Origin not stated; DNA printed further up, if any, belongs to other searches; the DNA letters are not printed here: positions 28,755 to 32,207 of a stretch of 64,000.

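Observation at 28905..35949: Giant AAA+ ATPase plus transglutaminase-like/vWA protein operon downstream of tRNA-Thr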

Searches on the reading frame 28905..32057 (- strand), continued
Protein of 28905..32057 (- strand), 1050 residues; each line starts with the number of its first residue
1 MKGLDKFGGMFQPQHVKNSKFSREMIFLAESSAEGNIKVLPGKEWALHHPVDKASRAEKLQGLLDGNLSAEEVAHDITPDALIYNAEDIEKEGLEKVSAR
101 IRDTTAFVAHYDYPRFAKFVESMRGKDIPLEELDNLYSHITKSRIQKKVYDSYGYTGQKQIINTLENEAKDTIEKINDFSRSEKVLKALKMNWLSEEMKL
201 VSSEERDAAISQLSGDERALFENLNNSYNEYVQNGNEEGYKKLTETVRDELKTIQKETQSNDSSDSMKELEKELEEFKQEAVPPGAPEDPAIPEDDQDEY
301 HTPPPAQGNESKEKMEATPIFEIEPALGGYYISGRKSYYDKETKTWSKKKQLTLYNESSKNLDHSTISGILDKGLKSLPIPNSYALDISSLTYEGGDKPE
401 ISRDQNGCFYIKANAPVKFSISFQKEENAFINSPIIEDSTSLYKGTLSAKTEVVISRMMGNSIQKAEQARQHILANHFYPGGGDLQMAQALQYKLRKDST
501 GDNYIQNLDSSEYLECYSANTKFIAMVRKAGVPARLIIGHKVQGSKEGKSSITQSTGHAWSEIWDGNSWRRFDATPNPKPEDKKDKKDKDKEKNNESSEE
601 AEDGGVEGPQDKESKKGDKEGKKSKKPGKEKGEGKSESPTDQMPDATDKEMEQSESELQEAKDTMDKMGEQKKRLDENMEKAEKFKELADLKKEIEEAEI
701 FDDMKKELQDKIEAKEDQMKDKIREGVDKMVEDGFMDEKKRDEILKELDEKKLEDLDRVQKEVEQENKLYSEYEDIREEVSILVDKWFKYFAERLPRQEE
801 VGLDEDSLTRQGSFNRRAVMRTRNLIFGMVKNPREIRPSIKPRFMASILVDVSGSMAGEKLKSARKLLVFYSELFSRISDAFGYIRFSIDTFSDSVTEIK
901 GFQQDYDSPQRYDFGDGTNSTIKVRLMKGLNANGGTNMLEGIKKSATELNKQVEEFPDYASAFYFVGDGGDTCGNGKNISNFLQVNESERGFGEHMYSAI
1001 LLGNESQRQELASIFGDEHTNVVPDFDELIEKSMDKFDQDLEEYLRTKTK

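Call 46: fold_search(model_id=the predicted structure, library=pdb)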
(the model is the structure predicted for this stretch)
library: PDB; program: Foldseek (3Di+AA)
matches with E <= 10: 662; with E <= 0.001: 103
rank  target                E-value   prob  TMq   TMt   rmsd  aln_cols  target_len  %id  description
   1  6g4h                  7.6e-08  1.00  0.14  0.45  13.0       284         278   14  Crystal structure of the periplasmic domain of TgpA from Pseudomonas aeruginosa bound to ethylmercury (released 2019-04-10)
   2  6g49                  8.3e-08  1.00  0.17  0.52   6.6       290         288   13  Crystal structure of the periplasmic domain of TgpA from Pseudomonas aeruginosa (released 2019-04-10)
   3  9qhe_G                5.1e-06  1.00  0.14  0.55   4.1       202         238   19  NorQD complex state 2 from Jhaorihella thermophila (released 2026-03-25)
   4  9t3y_A                7.1e-06  1.00  0.15  0.20   4.3       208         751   16  Cryo-EM structure of alphaM/beta2:C3d-anti-CR3-Nb headpiece complex (HPO2 3D class reconstruction) (released 2026-03-25)
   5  8ce6                  9.9e-06  1.00  0.15  0.65   4.7       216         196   18  Crystal structure of human Cd11b I domain in P212121 space group (released 2023-03-22)
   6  1mf7                  1.0e-05  1.00  0.15  0.67   4.2       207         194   18  INTEGRIN ALPHA M I DOMAIN (released 2003-05-20)
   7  1n3y                  1.0e-05  1.00  0.14  0.66   5.1       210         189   17  Crystal structure of the alpha-X beta2 integrin I domain (released 2003-02-18)
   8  6qtb_A                1.1e-05  1.00  0.15  0.58  10.5       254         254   11  Crystal structure of Rea1-MIDAS/Ytm1-UBL complex from Chaetomium thermophilum (released 2019-08-07)
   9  8voh_MODEL_1_A        1.3e-05  1.00  0.15  0.67   4.3       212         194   18  HADDOCK models of human alphaM I-domain bound to the the N-terminal domain of the cytokine pleiotrophin (released 2024-05-15)
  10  9rma_A                1.8e-05  1.00  0.14  0.66   4.3       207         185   18  Cryo-EM structure of alphaM I-domain:C3d-anti-CR3-Nb complex focused refinement from the alphaM/beta2:C3d-anti-CR3-Nb  (released 2026-03-25)
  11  8ql1_A                1.9e-05  1.00  0.15  0.57   4.1       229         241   15  Crystal structure of the human MDN1-MIDAS/NLE1-UBL complex (released 2025-04-09)
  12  1na5                  1.9e-05  1.00  0.14  0.64   4.7       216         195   19  INTEGRIN ALPHA M I DOMAIN (released 2003-05-20)
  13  7akk_D                1.9e-05  1.00  0.13  0.55   5.8       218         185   16  Structure of a complement factor-receptor complex (released 2022-04-13)
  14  9t5w_A                2.0e-05  1.00  0.14  0.19   4.3       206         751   18  Cryo-EM structure of mutant R61H alphaM/beta2 headpiece complex (released 2026-03-25)
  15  1jlm                  2.2e-05  1.00  0.14  0.66   4.5       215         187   19  I-DOMAIN FROM INTEGRIN CR3, MN2+ BOUND (released 1997-01-11)
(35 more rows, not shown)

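Call 58: search_protein_families(library=pfam, proteins=[L056:5117-7723:+, L056:8463-9470:+, L056:9476-12064:+, L056:12637-14781:+, L071:3798-6428:+, L071:6436-9387:+, L071:1631-3178:-], max_evalue=0.01)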
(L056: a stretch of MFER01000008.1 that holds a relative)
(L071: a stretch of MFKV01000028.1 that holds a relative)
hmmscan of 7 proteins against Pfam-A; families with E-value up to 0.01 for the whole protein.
L056:5117-7723:+ (868 aa): 8 families
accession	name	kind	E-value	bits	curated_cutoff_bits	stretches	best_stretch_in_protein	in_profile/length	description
PF07728.20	AAA_5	-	6e-12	46.2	22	1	210-345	1-125/139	AAA domain (dynein-related subfamily)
PF13191.12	AAA_16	-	1.5e-06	29.3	32.6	1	190-238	4-54/167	AAA ATPase domain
PF00004.35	AAA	-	0.0018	19.1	21.2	1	211-233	1-23/131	ATPase family associated with various cellular activities (AAA)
PF13401.12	AAA_22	-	0.0027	18.4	27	1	208-239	5-38/130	AAA domain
PF04851.21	ResIII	-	0.0033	17.8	22.5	1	189-235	6-50/164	Type III restriction enzyme, res subunit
PF00158.32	Sigma54_activat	-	0.0046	17.1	20.2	0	204-231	18-45/168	Sigma-54 interaction domain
PF20720.3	nSTAND3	-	0.0048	17.1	27.2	1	204-234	13-43/155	Novel STAND NTPase 3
PF12775.13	AAA_7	-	0.0082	16.1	25.8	0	204-233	29-58/181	P-loop containing dynein motor region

L056:8463-9470:+ (335 aa): 1 family
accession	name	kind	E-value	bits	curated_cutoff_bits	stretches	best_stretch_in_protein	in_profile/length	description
PF00078.32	RVT_1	-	6.9e-14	52.5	29.6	1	71-272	8-202/205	Reverse transcriptase (RNA-dependent DNA polymerase)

L056:9476-12064:+ (862 aa): 2 families
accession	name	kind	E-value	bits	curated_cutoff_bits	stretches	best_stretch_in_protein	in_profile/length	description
PF01841.26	Transglut_core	-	2.3e-16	60.5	23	1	371-486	5-108/108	Transglutaminase-like superfamily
PF13519.12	VWA_2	-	2.5e-06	28.5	27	1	657-789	3-106/107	von Willebrand factor type A domain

L056:12637-14781:+ (714 aa): 7 families
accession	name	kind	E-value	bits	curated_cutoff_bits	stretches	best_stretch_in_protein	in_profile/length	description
PF00122.25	E1-E2_ATPase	-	9.4e-53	178.9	28.1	1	201-381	1-181/181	E1-E2 ATPase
PF00702.32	Hydrolase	-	3.6e-34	119.3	26.4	1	397-615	1-191/191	haloacid dehalogenase-like hydrolase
PF19335.5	HMBD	-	1.7e-09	37.9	23.6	1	15-41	1-27/28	Heavy metal binding domain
PF08282.18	Hydrolase_3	-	0.00024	21.4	20.9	1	591-640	199-248/255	haloacid dehalogenase-like hydrolase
PF12710.13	HAD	-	0.00036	21.4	27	1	529-611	81-188/189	haloacid dehalogenase-like hydrolase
PF20587.3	DUF6789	-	0.0016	19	27.1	1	91-184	35-124/144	Family of unknown function (DUF6789)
PF13419.12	HAD_2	-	0.0099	16.4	23.8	0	536-610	82-167/178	Haloacid dehalogenase-like hydrolase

L071:3798-6428:+ (876 aa): 1 family
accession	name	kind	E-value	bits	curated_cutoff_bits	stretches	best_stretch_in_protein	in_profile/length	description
PF01841.26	Transglut_core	-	1.2e-11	45.3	23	1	364-479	6-108/108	Transglutaminase-like superfamily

L071:6436-9387:+ (983 aa): 5 families
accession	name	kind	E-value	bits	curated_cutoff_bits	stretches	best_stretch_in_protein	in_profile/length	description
PF07728.20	AAA_5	-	6.3e-14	52.6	22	1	226-372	3-138/139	AAA domain (dynein-related subfamily)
PF13401.12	AAA_22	-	3.2e-05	24.7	27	1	221-266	4-51/130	AAA domain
PF13191.12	AAA_16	-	0.0013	19.7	32.6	0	220-259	22-63/167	AAA ATPase domain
PF00004.35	AAA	-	0.0064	17.4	21.2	0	226-260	2-35/131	ATPase family associated with various cellular activities (AAA)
PF20720.3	nSTAND3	-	0.0087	16.2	27.2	0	211-256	6-52/155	Novel STAND NTPase 3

L071:1631-3178:- (515 aa): 3 families
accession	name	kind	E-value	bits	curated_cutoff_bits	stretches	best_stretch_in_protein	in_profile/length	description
PF00239.26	Resolvase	-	1.2e-19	71.3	23.3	1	4-148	2-144/145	Resolvase, N terminal domain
PF07508.19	Recombinase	-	4e-13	49.9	21.1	1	171-258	2-102/102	Recombinase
PF13408.12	Zn_ribbon_recom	-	0.00016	22.4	25.3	1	272-326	3-51/58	Recombinase zinc beta ribbon domain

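Call 64: search_protein_families(library=padloc, proteins=[window:28905-32057:-], max_evalue=0.1)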
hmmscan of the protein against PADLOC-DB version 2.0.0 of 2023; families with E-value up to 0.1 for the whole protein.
window:28905-32057:- (1050 aa): 2 families
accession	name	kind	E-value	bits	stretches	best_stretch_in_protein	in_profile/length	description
PDLC02224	TerY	-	0.00018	19.1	1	918-985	117-185/277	-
PDLC03859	LmuB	-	0.094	9.9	1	131-279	346-480/611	-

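Call 65: search_protein_families(library=phrogs, proteins=[window:28905-32057:-], max_evalue=0.1)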
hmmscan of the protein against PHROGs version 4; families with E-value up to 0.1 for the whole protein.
window:28905-32057:- (1050 aa): 1 family
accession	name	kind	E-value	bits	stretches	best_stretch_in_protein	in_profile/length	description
phrog_1204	-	tail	0.019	13.8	1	660-783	352-444/1483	tail protein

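Call 95: find_homologous_proteins(query=L009:13211-14038:+, max_evalue=1e-20)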
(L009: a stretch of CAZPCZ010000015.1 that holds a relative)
Query L009:13211-14038:+ (275 aa): 7579 proteins with E <= 1e-20 among 8000 candidates; the best 120 are listed.
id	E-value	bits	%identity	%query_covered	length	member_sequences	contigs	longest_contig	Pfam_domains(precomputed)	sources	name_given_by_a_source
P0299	5.2e-158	542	100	91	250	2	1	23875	PF00318.26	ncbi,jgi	-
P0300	1.8e-137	475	90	82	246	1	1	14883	PF00318.26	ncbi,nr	ncbi:30S ribosomal protein S2 [Candidatus Uhrbacteria bacterium]|nr:30S ribosomal protein S2 [Candid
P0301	3.4e-135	467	86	91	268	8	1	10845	PF00318.26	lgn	-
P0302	1.3e-132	459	86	88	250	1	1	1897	PF00318.26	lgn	-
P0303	6.3e-125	434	81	89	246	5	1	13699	PF00318.26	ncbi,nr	ncbi:MAG: 30S ribosomal protein S2 [bacterium]|nr:30S ribosomal protein S2 [bacterium]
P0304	6.3e-124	430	80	83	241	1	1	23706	PF00318.26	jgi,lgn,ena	-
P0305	4.2e-123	428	80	89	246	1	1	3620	PF00318.26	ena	-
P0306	1.0e-121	423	79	88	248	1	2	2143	PF00318.26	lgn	-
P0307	1.3e-121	423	78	88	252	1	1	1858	PF00318.26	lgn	-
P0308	1.3e-120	420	77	90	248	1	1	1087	PF00318.26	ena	-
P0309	2.9e-119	415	76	91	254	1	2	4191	PF00318.26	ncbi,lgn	-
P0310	1.4e-118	413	90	79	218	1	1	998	PF00318.26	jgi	jgi:small subunit ribosomal protein S2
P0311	2.1e-118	412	75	91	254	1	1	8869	PF00318.26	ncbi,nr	ncbi:MAG: 30S ribosomal protein S2 [bacterium]|nr:30S ribosomal protein S2 [bacterium]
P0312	2.3e-114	399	74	88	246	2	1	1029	PF00318.26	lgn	-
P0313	2.4e-113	396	73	88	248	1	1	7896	PF00318.26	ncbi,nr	ncbi:30S ribosomal protein S2 [Candidatus Uhrbacteria bacterium]|nr:30S ribosomal protein S2 [Candid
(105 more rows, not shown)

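Call 98: find_encoding_contigs(protein=P0055, flank=1000, max_places=3)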
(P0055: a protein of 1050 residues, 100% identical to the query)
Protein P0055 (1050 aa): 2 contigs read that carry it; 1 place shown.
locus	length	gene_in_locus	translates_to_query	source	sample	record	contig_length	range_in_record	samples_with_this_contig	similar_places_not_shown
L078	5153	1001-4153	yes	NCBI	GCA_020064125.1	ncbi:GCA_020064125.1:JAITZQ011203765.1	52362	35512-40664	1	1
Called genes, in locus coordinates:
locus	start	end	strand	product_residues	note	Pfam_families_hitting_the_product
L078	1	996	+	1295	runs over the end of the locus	PF07728:AAA_5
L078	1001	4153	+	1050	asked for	PF01841:Transglut_core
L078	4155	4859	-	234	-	-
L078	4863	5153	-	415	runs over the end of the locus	PF13506:Glyco_transf_21, PF03142:Chitin_synth_2 (faint), PF00535:Glycos_transf_2, PF10111:Glyco_tranf_2_2, PF13641:Glyco_tranf_2_3, PF13632:Glyco_trans_2_3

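Call 101: fold_search(model_id=the predicted structure, library=viral)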
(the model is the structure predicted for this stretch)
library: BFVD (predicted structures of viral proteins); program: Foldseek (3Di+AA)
matches with E <= 10: 262; with E <= 0.001: 32
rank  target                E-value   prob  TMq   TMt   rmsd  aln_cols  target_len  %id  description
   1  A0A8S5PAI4            3.3e-06  1.00  0.17  0.25  38.4      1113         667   12  Cobalamin biosynthesis protein [Siphoviridae sp. ctmpG14]
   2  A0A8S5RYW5            3.4e-06  1.00  0.16  0.34   5.8       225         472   13  Restriction enzyme [Myoviridae sp. ctNQV2]
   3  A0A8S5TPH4            4.5e-06  1.00  0.14  0.25   4.0       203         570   17  VWFA domain-containing protein [Podoviridae sp. ct2iq11]
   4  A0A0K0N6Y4            6.3e-06  1.00  0.15  0.24   4.2       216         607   16  CobT-like cobalamin biosynthesis protein [Gordonia phage GMA7]
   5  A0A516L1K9            1.5e-05  1.00  0.15  0.28  11.7       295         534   15  (no name in the UniProt tables at hand)
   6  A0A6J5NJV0            1.8e-05  1.00  0.19  0.26   6.6       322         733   13  Cobalt chelatase, CobT subunit [uncultured Caudovirales phage]
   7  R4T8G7                1.8e-05  1.00  0.17  0.37  14.5       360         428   14  VWFA domain-containing protein [Haloarcula hispanica tailed virus 2]
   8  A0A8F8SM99            1.9e-05  1.00  0.14  0.30   4.7       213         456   16  (no name in the UniProt tables at hand)
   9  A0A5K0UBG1            2.9e-05  1.00  0.14  0.31   4.1       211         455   19  VWA-like protein [Yasminevirus sp. GU-2018]
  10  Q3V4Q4                2.9e-05  1.00  0.13  0.15  24.2       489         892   15  Putative VWFA domain-containing protein ORF892 [Acidianus two-tailed virus]
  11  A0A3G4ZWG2            4.1e-05  1.00  0.14  0.11   4.7       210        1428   18  Ankyrin repeat protein [Edafosvirus sp.]
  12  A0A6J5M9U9            4.5e-05  1.00  0.13  0.53   5.8       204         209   15  VWFA domain containing protein [uncultured Caudovirales phage]
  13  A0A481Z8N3            5.2e-05  1.00  0.13  0.27   5.0       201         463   16  von willebrand factor type A domain protein [Pithovirus LCPAC304]
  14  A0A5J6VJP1            7.5e-05  1.00  0.15  0.37  12.1       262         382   14  VWFA domain-containing protein [Megaviridae environmental sample]
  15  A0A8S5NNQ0            8.2e-05  1.00  0.14  0.25  11.2       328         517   13  Cobalamin biosynthesis protein [Myoviridae sp. ctj3P51]
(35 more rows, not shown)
